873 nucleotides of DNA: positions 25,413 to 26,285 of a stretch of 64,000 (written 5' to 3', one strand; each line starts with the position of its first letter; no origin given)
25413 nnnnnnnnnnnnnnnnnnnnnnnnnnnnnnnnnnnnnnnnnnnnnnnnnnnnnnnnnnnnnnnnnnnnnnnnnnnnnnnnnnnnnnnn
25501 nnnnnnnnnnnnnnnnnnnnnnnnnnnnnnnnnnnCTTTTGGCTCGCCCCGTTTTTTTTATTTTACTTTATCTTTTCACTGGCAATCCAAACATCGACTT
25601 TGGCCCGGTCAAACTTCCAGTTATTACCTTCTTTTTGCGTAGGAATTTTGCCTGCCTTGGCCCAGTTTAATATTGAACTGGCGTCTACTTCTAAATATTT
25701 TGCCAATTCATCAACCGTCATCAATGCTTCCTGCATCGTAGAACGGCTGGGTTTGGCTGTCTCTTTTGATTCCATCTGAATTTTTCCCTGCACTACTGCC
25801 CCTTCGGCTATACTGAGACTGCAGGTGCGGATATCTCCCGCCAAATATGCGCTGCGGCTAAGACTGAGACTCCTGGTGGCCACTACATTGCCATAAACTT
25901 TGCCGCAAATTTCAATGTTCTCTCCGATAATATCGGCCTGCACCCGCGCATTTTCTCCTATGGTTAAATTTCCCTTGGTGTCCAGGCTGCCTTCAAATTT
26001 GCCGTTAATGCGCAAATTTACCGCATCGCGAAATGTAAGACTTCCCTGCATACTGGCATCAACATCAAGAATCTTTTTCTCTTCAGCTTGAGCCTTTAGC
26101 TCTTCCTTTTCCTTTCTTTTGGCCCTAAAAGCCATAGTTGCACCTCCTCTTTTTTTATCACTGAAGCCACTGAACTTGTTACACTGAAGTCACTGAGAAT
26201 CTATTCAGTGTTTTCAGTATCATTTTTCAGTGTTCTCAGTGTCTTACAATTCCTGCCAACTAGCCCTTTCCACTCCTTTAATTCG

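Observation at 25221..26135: Bactofilin fused to an excisionase-type HTH, next to a membrane-anchored HTH paralogue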

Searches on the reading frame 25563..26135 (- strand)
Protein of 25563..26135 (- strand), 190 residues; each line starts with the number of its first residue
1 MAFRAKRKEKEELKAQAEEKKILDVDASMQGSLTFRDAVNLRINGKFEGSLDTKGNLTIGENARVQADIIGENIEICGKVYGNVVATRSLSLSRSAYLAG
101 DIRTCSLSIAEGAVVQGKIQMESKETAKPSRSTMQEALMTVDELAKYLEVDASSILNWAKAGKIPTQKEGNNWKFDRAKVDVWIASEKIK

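Call 3: search_protein_families(library=pfam, proteins=[window:25563-26135:-], max_evalue=0.1)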
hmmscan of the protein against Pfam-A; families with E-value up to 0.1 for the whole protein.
window:25563-26135:- (190 aa): 5 families
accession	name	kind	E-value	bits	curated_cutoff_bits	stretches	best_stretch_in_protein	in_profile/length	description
PF04519.19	Bactofilin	-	9.3e-23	80.8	27.9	1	22-119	2-97/98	Polymer-forming cytoskeletal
PF12728.13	HTH_17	-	2.9e-11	43.9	27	1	138-186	1-49/51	Helix-turn-helix domain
PF13411.12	MerR_1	-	0.0018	18.8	21.6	1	139-181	1-44/69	MerR HTH family regulatory protein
PF04936.17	DUF658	-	0.018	15.3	24.4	1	136-168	12-44/186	Protein of unknown function (DUF658)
PF00376.29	MerR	-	0.051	13.8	28.2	1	140-171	1-33/38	MerR family regulatory protein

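Call 4: search_protein_families(library=ncbifam, proteins=[window:25563-26135:-], max_evalue=0.1)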
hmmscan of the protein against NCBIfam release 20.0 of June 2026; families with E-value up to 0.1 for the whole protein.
window:25563-26135:- (190 aa): 6 families
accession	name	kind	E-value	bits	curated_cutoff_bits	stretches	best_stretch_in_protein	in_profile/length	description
NF047737.1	antiphage_MADS1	equivalog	3.8e-13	49.5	80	1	137-184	2-49/49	methylation-associated defense system helix-turn-helix domain-containing protein MAD1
TIGR01764.1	excise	domain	1.2e-09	38.4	28.8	1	138-185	1-48/49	excisionase family DNA-binding protein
NF002206.0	PRK01099.1-1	equivalog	0.00037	20.6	72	1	84-126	11-54/57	DNA-directed RNA polymerase subunit K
NF040990.2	MamR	equivalog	0.00044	20.5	100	1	130-174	35-79/91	magnetosome protein MamR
NF033787.1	HTH_BldC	subfamily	0.0005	19.9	77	1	138-166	2-30/49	BldC family transcriptional regulator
NF049929.1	TransRepsrRacR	equivalog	0.047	14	200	1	135-175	21-61/150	DNA-binding transcriptional repressor RacR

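Call 5: find_homologous_proteins(query=window:25563-26135:-, max_evalue=0.001)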
Query window:25563-26135:- (190 aa): 2076 proteins with E <= 0.001 among 2294 candidates; the best 120 are listed.
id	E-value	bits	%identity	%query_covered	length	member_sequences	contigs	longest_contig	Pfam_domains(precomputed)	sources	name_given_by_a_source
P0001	1.9e-111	387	96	100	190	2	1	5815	PF12728.14,PF04519.20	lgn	-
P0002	1.4e-91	323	81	100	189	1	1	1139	PF12728.14,PF04519.20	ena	-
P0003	1.5e-90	319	79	100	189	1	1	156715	PF12728.14,PF04519.20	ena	-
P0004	9.0e-90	317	79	100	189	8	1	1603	PF12728.14,PF04519.20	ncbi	-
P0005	8.1e-85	301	74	100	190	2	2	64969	PF12728.14,PF04519.20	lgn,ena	-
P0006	2.7e-83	296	75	100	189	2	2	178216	PF12728.14,PF04519.20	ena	-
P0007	3.1e-83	296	73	100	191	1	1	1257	PF12728.14,PF04519.20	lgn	-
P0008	2.6e-82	293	73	100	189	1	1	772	PF12728.14,PF04519.20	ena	-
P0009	3.5e-82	292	74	100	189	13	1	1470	PF12728.14,PF04519.20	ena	-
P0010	6.5e-82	291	73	100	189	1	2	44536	PF12728.14,PF04519.20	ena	-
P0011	6.8e-82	291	73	100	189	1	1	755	PF12728.14,PF04519.20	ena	-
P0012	8.6e-82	291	73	100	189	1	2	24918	PF12728.14,PF04519.20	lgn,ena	-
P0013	9.4e-82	291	72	100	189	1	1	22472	PF12728.14,PF04519.20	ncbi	-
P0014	2.0e-81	290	72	99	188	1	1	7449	PF12728.14,PF04519.20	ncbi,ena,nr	ncbi:MAG: polymer-forming cytoskeletal protein [Omnitrophica bacterium]|nr:polymer-forming cytoskele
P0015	3.0e-81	289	73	100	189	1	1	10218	PF12728.14,PF04519.20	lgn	-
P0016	3.5e-81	289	72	100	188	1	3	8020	PF12728.14,PF04519.20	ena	-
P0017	7.0e-81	288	72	100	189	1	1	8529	PF12728.14,PF04519.20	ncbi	-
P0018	1.4e-80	287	72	100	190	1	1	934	PF12728.14,PF04519.20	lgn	-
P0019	2.7e-80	286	71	100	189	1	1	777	PF12728.14,PF04519.20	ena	-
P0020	6.5e-80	285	73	100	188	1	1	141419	PF12728.14,PF04519.20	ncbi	-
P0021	6.8e-80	285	72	100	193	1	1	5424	PF12728.14,PF04519.20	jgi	-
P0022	1.6e-79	283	72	100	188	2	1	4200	PF12728.14,PF04519.20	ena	-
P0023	1.9e-79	283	71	100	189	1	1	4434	PF12728.14,PF04519.20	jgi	-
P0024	9.8e-78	278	69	100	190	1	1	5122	PF12728.14,PF04519.20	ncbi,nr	ncbi:MAG: polymer-forming cytoskeletal protein [Candidatus Omnitrophica bacterium]|nr:polymer-formin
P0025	2.6e-77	276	74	92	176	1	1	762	PF12728.14,PF04519.20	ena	-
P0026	3.2e-77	276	72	100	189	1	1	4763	PF12728.14,PF04519.20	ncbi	-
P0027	1.2e-76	274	67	100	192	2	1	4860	PF12728.14,PF04519.20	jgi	jgi:excisionase family DNA binding protein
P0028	1.6e-76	274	71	100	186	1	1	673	PF12728.14,PF04519.20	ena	-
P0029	1.6e-76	274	69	100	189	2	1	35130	PF12728.14,PF04519.20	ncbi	ncbi:polymer-forming cytoskeletal protein [Candidatus Omnitrophota bacterium]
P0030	1.7e-76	274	70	99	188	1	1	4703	PF12728.14,PF04519.20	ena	-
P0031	2.9e-76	273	69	100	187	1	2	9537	PF12728.14,PF04519.20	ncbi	-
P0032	3.6e-76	273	72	95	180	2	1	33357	PF12728.14,PF04519.20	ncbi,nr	ncbi:MAG: polymer-forming cytoskeletal protein [Candidatus Omnitrophica bacterium]|nr:polymer-formin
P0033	5.1e-76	272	69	100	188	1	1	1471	PF12728.14,PF04519.20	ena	-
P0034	6.3e-76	272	69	100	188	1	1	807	PF12728.14,PF04519.20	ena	-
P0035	8.4e-76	271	71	100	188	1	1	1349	PF12728.14,PF04519.20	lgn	-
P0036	1.5e-75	271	68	100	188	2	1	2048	PF12728.14,PF04519.20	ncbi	-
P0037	1.5e-75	271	68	100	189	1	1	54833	PF12728.14,PF04519.20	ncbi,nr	ncbi:MAG: polymer-forming cytoskeletal protein [Candidatus Omnitrophica bacterium]|nr:polymer-formin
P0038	1.2e-74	268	68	100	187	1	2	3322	PF12728.14,PF04519.20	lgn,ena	-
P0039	1.8e-73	264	67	100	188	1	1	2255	PF12728.14,PF04519.20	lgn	-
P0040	2.6e-72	260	69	92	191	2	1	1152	PF12728.14,PF04519.20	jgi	-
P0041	2.6e-72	260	67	99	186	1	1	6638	PF12728.14,PF04519.20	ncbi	-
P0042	4.7e-72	259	66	100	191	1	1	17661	PF12728.14,PF04519.20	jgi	jgi:excisionase family DNA binding protein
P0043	7.1e-72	259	65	100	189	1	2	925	PF12728.14,PF04519.20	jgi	-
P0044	1.4e-71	258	66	100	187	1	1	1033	PF12728.14,PF04519.20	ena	-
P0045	1.5e-71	258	66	100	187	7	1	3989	PF12728.14,PF04519.20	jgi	-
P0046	5.7e-71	256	65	100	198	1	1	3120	PF12728.14,PF04519.20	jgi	jgi:excisionase family DNA binding protein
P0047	1.5e-70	254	75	89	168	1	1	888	PF12728.14,PF04519.20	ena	-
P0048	1.5e-70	254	67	100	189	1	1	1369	PF12728.14,PF04519.20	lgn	-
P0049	2.5e-70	254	69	91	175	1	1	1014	PF12728.14,PF04519.20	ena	-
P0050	4.7e-70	253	64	100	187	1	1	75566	PF12728.14,PF04519.20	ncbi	-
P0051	1.3e-69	251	63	100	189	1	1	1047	PF12728.14,PF04519.20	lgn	-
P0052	2.3e-69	250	62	99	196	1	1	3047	PF12728.14,PF04519.20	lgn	-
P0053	2.2e-68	247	63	100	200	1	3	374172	PF12728.14,PF04519.20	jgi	-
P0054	5.0e-68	246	63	100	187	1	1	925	PF12728.14,PF04519.20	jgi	jgi:excisionase family DNA binding protein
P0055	2.5e-67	244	62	99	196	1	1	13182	PF12728.14,PF04519.20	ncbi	ncbi:MAG: polymer-forming cytoskeletal protein [Candidatus Omnitrophota bacterium]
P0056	3.3e-67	243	65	100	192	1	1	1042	PF12728.14,PF04519.20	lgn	-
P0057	5.4e-67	243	61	100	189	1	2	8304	PF12728.14,PF04519.20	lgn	-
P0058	1.9e-66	241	64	100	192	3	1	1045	PF12728.14,PF04519.20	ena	-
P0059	2.0e-65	238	60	99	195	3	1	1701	PF12728.14,PF04519.20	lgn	-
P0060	3.3e-57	211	59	100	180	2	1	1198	PF12728.14,PF04519.20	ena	-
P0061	3.4e-57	211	60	94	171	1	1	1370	PF12728.14,PF04519.20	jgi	jgi:excisionase family DNA binding protein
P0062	5.0e-57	210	59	92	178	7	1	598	PF12728.14,PF04519.20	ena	-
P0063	5.3e-57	210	57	89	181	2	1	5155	PF12728.14,PF04519.20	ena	-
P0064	5.6e-57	210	58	97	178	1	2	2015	PF12728.14,PF04519.20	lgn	-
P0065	9.4e-57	209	58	99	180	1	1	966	PF12728.14,PF04519.20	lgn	-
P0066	9.6e-57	209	60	91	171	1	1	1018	PF12728.14,PF04519.20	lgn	-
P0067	1.0e-56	209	58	100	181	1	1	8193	PF12728.14,PF04519.20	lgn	-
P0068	1.1e-56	209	57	100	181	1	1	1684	PF12728.14,PF04519.20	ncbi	-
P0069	1.5e-56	209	57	97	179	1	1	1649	PF12728.14,PF04519.20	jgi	jgi:excisionase family DNA binding protein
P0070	3.4e-56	208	58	90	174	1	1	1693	PF12728.14,PF04519.20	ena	-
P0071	7.3e-56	206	59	89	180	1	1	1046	PF12728.14,PF04519.20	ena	-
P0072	1.2e-55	206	59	92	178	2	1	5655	PF12728.14,PF04519.20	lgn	-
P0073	1.4e-55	206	58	89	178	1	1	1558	PF12728.14,PF04519.20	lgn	-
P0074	1.4e-55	206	55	97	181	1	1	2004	PF12728.14,PF04519.20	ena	-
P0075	1.5e-55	205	56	100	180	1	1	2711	PF12728.14,PF04519.20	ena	-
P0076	1.6e-55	205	55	97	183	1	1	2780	PF12728.14,PF04519.20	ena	-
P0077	1.8e-55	205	58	93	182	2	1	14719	PF12728.14,PF04519.20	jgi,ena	-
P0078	1.9e-55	205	59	92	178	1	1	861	PF12728.14,PF04519.20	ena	-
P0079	2.1e-55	205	59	92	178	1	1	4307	PF12728.14,PF04519.20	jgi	jgi:excisionase family DNA binding protein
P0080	2.5e-55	205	56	89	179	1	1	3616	PF12728.14,PF04519.20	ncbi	-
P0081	3.5e-55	204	56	93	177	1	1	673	PF12728.14,PF04519.20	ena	-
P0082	3.7e-55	204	60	91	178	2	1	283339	PF12728.14,PF04519.20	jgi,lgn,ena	-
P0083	5.4e-55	204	55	97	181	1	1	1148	PF12728.14,PF04519.20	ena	-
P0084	5.4e-55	204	56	89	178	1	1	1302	PF12728.14,PF04519.20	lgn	-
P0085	6.2e-55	203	54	100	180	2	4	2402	PF12728.14,PF04519.20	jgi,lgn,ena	-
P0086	6.3e-55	203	57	94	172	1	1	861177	PF12728.14,PF04519.20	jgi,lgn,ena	-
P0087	6.9e-55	203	56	100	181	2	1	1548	PF12728.14,PF04519.20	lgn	-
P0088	7.0e-55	203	57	91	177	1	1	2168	PF12728.14,PF04519.20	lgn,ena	-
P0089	7.0e-55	203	57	94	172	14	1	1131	PF12728.14,PF04519.20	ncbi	-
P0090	8.3e-55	203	57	93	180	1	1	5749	PF12728.14,PF04519.20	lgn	-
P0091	1.2e-54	203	57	92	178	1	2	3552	PF12728.14,PF04519.20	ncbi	-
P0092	1.4e-54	202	54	100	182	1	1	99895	PF12728.14,PF04519.20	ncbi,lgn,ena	-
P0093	1.7e-54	202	57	94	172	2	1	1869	PF12728.14,PF04519.20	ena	-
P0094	1.7e-54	202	55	93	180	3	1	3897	PF12728.14,PF04519.20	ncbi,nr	ncbi:MAG: polymer-forming cytoskeletal protein [Candidatus Omnitrophica bacterium]|nr:polymer-formin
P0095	1.9e-54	202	56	91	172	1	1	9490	PF12728.14,PF04519.20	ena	-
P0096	1.9e-54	202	54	99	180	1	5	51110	PF12728.14,PF04519.20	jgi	jgi:excisionase family DNA binding protein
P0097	1.9e-54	202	58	91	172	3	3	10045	PF12728.14,PF04519.20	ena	-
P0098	2.0e-54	202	57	94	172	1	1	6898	PF12728.14,PF04519.20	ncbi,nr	ncbi:MAG: polymer-forming cytoskeletal protein [Candidatus Omnitrophica bacterium]|nr:polymer-formin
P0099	2.0e-54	202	57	92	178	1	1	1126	PF12728.14,PF04519.20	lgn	-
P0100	2.4e-54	202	59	92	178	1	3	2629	PF12728.14,PF04519.20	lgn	-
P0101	2.6e-54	201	56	91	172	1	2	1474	PF12728.14,PF04519.20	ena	-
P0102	2.7e-54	201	54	97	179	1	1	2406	PF12728.14,PF04519.20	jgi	-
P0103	2.7e-54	201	59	93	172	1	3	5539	PF12728.14,PF04519.20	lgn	-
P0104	2.8e-54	201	55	98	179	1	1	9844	PF12728.14,PF04519.20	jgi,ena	-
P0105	2.9e-54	201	55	97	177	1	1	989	PF12728.14,PF04519.20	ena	-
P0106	3.2e-54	201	54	92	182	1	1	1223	PF12728.14,PF04519.20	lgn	-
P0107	3.6e-54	201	56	89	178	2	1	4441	PF12728.14,PF04519.20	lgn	-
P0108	4.1e-54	201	58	89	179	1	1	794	PF12728.14,PF04519.20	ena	-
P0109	4.3e-54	201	59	91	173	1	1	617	PF12728.14,PF04519.20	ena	-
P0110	4.6e-54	201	57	94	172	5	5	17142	PF12728.14,PF04519.20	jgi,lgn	-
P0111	4.8e-54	201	55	91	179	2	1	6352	PF12728.14,PF04519.20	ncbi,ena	-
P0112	4.8e-54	201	56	91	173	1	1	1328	PF12728.14,PF04519.20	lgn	-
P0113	5.0e-54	201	55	97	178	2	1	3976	PF12728.14,PF04519.20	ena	-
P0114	5.1e-54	200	56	94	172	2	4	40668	PF12728.14,PF04519.20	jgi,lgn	-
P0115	5.2e-54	200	56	94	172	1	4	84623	PF12728.14,PF04519.20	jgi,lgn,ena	-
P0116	5.4e-54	200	57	91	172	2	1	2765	PF12728.14,PF04519.20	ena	-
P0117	6.4e-54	200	57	92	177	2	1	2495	PF12728.14,PF04519.20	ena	-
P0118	6.8e-54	200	56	94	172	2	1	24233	PF12728.14,PF04519.20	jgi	-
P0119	6.9e-54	200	57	92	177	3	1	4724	PF12728.14,PF04519.20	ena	-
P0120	7.0e-54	200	56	99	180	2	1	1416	PF12728.14,PF04519.20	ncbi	-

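Call 8: find_encoding_contigs(protein=P0086, flank=8000, max_places=2)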
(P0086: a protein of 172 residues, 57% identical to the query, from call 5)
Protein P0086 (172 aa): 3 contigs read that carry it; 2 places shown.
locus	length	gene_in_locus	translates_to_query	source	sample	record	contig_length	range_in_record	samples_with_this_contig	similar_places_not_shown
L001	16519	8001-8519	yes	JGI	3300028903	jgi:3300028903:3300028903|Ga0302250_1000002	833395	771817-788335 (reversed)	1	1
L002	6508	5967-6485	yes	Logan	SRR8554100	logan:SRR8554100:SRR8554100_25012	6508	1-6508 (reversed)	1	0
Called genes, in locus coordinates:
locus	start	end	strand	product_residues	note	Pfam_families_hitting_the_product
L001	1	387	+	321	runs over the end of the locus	PF13623:SurA_N_2, PF13624:SurA_N_3, PF09312:SurA_N, PF13145:Rotamase_2, PF13616:Rotamase_3, PF00639:Rotamase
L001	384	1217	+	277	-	PF04166:PdxA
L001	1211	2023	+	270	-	PF00398:RrnaAD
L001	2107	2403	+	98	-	PF02686:GatC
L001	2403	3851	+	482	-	PF01425:Amidase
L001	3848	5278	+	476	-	PF02934:GatB_N, PF02637:GatB_Yqey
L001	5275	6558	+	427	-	PF22694:CtpB_N-like, PF00595:PDZ (weak), PF13180:PDZ_2, PF17820:PDZ_6, PF03572:Peptidase_S41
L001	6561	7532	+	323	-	PF00814:TsaD, PF02543:Carbam_trans_N (weak), PF22521:HypF_C_2 (weak)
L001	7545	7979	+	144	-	PF02308:MgtC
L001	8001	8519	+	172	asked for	PF04519:Bactofilin, PF12728:HTH_17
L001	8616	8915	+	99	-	PF12728:HTH_17 (weak)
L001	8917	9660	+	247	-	PF00731:AIRC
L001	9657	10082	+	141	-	PF01969:Ni_insertion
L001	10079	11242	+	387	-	PF00437:T2SSE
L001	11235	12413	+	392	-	PF00437:T2SSE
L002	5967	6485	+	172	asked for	PF04519:Bactofilin, PF12728:HTH_17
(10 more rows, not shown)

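Call 9: find_encoding_contigs(protein=P0053, flank=8000, max_places=2)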
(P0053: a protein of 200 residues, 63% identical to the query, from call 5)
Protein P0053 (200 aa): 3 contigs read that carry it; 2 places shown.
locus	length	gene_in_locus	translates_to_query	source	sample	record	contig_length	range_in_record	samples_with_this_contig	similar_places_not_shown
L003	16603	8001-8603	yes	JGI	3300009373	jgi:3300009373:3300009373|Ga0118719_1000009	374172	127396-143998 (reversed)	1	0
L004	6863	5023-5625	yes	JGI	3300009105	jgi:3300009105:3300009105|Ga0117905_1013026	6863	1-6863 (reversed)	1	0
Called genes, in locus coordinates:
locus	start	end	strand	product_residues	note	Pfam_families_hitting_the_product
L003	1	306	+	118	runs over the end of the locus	-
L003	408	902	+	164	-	PF04461:YajQ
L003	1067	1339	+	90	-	PF02686:GatC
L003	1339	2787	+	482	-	PF01425:Amidase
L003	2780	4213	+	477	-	PF02934:GatB_N, PF02637:GatB_Yqey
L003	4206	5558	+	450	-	PF22694:CtpB_N-like, PF00595:PDZ, PF13180:PDZ_2, PF17820:PDZ_6, PF03572:Peptidase_S41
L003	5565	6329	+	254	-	PF04748:Polysacc_deac_2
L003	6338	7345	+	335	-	PF00814:TsaD, PF22521:HypF_C_2 (weak)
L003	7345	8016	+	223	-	PF02308:MgtC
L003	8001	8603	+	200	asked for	PF04519:Bactofilin, PF12728:HTH_17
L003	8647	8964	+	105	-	PF12728:HTH_17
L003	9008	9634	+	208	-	PF01618:MotA_ExbB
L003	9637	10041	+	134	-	PF02472:ExbD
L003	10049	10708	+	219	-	-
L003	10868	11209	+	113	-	-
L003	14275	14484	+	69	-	PF12728:HTH_17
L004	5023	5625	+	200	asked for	PF04519:Bactofilin, PF12728:HTH_17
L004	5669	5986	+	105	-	PF12728:HTH_17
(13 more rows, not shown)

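Call 11: find_related_loci(query=A1, collection=genome_contigs, flank=6000)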
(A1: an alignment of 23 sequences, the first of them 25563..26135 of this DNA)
Query A1 (190 aa) in genome_contigs; peptide patterns used: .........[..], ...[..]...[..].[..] (x = any residue, [..] = any of these).
573 stretches matched a pattern; 526 encode a relative of the query (tblastn E <= 1e-3); the best 80 are kept; 80 distinct loci.
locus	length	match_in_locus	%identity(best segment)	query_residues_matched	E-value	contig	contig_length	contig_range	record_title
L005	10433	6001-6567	81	1-190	2e-100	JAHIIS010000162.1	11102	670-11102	MAG: Candidatus Omnitrophota bacterium isolate KR11_S3.mb.51 KR11_S3.mb.51_k141_393907, whole genome shotgun sequence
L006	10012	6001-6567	72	1-190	7e-91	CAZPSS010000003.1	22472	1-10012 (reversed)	MAG TPA_asm: uncultured Planctomycetia bacterium isolate SRP256446_co1_219 genome assembly, contig: NODE_647_length_2247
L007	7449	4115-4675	72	3-190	9e-90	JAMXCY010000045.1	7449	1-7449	MAG: Candidatus Omnitrophota bacterium isolate MohnsGC05_bin023 NODE_47_length_7449_cov_5.929192, whole genome shotgun s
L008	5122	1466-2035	69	1-190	3e-87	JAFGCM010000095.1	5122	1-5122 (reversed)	MAG: Candidatus Omnitrophota bacterium isolate Zod_Metabat.1113 k87_11681926, whole genome shotgun sequence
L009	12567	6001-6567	68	1-190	7e-85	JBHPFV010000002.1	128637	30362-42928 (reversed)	Candidatus Omnitrophota bacterium isolate SAG AM-311-K22 NODE_2_length_128637_cov_31.470252, whole genome shotgun sequen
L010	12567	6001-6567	68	1-190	5e-79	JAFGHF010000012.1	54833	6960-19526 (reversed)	MAG: Candidatus Omnitrophota bacterium isolate Zod_Metabat.1437 k87_2272562, whole genome shotgun sequence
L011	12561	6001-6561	64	1-190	4e-78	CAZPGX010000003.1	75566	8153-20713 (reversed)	MAG TPA_asm: uncultured Planctomycetia bacterium isolate binchicken_co89_438 genome assembly, contig: NODE_358_length_75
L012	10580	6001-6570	62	1-189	4e-75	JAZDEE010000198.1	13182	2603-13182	MAG: Candidatus Omnitrophota bacterium isolate MEGAHIT-group-0.123 k141_2015557, whole genome shotgun sequence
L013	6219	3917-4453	55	5-190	7e-63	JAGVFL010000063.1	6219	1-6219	MAG: Candidatus Omnitrophota bacterium isolate DeMMO2_44 c_000000040893, whole genome shotgun sequence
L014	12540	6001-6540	56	4-188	3e-62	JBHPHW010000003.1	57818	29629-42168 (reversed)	Candidatus Omnitrophota bacterium isolate SAG AM-312-C06 AM-312-C06_NODE_3, whole genome shotgun sequence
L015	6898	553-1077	57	9-190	4e-62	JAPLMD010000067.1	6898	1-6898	MAG: Candidatus Omnitrophota bacterium isolate LacPavin_0920_SED5_MAG_41_13 LacPavin_0920_SED5_scaffold_2706122, whole g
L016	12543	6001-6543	56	2-190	3e-62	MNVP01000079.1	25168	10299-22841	MAG: Candidatus Omnitrophica bacterium CG1_02_40_15 cg1_0.2_scaffold_1444_c, whole genome shotgun sequence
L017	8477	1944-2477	55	1-190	3e-61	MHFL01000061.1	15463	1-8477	MAG: Omnitrophica bacterium RIFCSPLOWO2_01_FULL_45_10 rifcsplowo2_01_scaffold_8781, whole genome shotgun sequence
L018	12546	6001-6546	54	1-190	4e-61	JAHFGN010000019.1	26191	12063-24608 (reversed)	MAG: Candidatus Omnitrophota bacterium isolate nzgw316 NODE_1179_length_26192_cov_3.682521, whole genome shotgun sequenc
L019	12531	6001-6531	53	7-190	4e-61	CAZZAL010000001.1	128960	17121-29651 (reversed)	MAG TPA_asm: uncultured Planctomycetia bacterium isolate SRP077602_co2_386 genome assembly, contig: NODE_143_length_1289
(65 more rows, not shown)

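Call 23: predict_structure(alignment_id=A1)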
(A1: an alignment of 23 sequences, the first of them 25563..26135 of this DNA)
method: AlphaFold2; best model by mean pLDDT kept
length: 190 residues; sequences in the alignment: 23
mean_pLDDT: 78.8   pTM: 0.52
mean pLDDT of the five models: 78.8, 78.5, 78.3, 78.3, 77.6
residues with pLDDT >= 90: 74; 70-90: 77; 50-70: 8; < 50: 31
segments of 3 or more residues with pLDDT < 50: 1-19, 125-134
pLDDT, mean of each block of 10 residues (from residue 1): 41 41 80 88 93 91 94 94 93 94 92 91 52 58 82 84 80 80 69
secondary structure, 60 per line:
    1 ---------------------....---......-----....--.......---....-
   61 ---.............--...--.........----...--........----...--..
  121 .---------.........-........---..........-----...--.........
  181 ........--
elements in order: E22-25 E29-34 E40-43 E46-52 E56-59 E64-76 E79-81 E84-92 E97-99 E102-109 E114-116 E119-121 H131-137 H141-148 H152-161 E167-169 E172-176 H177-188
